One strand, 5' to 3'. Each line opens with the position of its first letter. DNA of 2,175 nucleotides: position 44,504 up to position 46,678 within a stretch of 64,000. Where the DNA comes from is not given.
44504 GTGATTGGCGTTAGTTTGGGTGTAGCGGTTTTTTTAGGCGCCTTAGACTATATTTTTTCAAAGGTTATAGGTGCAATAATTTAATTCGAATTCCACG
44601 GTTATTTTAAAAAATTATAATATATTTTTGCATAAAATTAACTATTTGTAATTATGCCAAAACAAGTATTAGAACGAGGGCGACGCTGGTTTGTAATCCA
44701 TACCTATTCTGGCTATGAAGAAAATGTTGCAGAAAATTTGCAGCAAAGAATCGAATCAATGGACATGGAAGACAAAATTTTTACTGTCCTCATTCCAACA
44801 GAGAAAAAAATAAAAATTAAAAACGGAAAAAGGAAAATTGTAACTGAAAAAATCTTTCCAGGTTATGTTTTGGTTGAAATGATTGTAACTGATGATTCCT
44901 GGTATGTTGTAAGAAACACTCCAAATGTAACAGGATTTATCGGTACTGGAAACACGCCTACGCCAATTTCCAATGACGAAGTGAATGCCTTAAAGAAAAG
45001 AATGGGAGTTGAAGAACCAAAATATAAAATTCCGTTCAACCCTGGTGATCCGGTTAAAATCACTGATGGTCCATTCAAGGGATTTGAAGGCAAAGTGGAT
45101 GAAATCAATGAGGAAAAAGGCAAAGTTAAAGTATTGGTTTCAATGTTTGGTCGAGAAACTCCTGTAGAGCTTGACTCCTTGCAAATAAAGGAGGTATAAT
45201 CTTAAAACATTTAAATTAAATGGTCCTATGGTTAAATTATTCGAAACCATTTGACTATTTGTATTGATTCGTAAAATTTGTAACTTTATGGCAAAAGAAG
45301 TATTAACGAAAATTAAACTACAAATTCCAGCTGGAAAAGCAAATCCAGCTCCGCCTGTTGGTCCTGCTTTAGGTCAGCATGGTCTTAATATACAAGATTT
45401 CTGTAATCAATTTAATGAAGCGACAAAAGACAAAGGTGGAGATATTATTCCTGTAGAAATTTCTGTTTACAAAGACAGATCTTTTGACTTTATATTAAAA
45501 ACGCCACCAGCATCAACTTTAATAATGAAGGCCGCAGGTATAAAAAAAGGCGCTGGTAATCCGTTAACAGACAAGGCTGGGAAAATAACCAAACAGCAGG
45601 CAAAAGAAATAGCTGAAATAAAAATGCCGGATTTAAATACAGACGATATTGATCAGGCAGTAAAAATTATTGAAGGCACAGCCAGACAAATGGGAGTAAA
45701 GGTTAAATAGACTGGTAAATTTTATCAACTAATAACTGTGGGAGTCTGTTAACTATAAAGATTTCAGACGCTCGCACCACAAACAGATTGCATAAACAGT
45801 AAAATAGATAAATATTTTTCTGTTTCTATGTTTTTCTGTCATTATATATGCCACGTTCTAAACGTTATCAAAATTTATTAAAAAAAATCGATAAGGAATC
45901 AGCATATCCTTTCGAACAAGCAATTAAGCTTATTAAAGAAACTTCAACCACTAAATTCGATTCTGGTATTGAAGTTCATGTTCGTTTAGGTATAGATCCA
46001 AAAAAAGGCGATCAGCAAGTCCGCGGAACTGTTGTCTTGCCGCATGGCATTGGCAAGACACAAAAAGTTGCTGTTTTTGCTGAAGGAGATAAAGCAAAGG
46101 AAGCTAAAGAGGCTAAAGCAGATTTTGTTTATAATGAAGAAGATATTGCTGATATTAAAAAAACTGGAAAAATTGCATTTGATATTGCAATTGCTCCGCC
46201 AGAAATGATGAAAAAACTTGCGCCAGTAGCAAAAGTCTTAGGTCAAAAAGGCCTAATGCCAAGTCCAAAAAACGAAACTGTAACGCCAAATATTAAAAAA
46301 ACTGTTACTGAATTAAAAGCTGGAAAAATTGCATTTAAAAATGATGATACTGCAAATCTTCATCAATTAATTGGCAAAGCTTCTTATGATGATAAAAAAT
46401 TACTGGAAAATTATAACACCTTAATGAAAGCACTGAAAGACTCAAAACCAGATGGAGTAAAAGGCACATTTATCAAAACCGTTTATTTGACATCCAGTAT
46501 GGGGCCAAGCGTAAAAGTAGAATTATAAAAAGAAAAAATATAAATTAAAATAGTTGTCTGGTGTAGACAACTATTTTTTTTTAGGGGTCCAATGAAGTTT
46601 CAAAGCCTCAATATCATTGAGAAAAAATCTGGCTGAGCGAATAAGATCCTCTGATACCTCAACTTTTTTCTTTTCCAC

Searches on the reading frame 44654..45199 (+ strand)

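Call 54: search_protein_families(library=pfam, proteins=[window:44654-45199:+], max_evalue=0.0001)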
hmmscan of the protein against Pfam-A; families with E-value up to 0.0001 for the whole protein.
window:44654-45199:+ (181 aa): 2 families
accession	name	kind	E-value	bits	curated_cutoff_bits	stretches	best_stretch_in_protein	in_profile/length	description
PF02357.24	NusG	-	2.7e-31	108.4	22.2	1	11-113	2-92/93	Transcription termination factor nusG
PF00467.35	KOW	-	8.9e-09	35.3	22.3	1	130-160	1-29/32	KOW motif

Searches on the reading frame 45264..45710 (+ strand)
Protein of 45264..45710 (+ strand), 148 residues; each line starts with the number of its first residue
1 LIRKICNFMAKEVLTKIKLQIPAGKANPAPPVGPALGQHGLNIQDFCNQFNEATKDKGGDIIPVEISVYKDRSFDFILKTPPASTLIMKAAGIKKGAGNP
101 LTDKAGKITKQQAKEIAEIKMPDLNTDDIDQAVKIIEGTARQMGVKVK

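Call 54: search_protein_families(library=pfam, proteins=[window:45264-45710:+], max_evalue=0.0001)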
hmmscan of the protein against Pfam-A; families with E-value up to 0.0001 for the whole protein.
window:45264-45710:+ (148 aa): 2 families
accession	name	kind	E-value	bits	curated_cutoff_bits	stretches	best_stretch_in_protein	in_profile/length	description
PF03946.19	Ribosomal_L11_N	-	5.6e-30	103.3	32.9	1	17-74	1-58/58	Ribosomal protein L11, N-terminal domain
PF00298.24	Ribosomal_L11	-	1.6e-28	99.3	21.4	1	79-147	1-69/69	Ribosomal protein L11, RNA binding domain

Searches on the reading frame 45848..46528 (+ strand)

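Call 55: search_protein_families(library=pfam, proteins=[window:45848-46528:+], max_evalue=0.0001)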
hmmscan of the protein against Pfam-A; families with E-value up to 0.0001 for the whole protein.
window:45848-46528:+ (226 aa): 1 family
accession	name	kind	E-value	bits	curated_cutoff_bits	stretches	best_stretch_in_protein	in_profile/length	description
PF00687.26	Ribosomal_L1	-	1.7e-56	191.4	32.2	1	29-220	1-198/198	Ribosomal protein L1p/L10e family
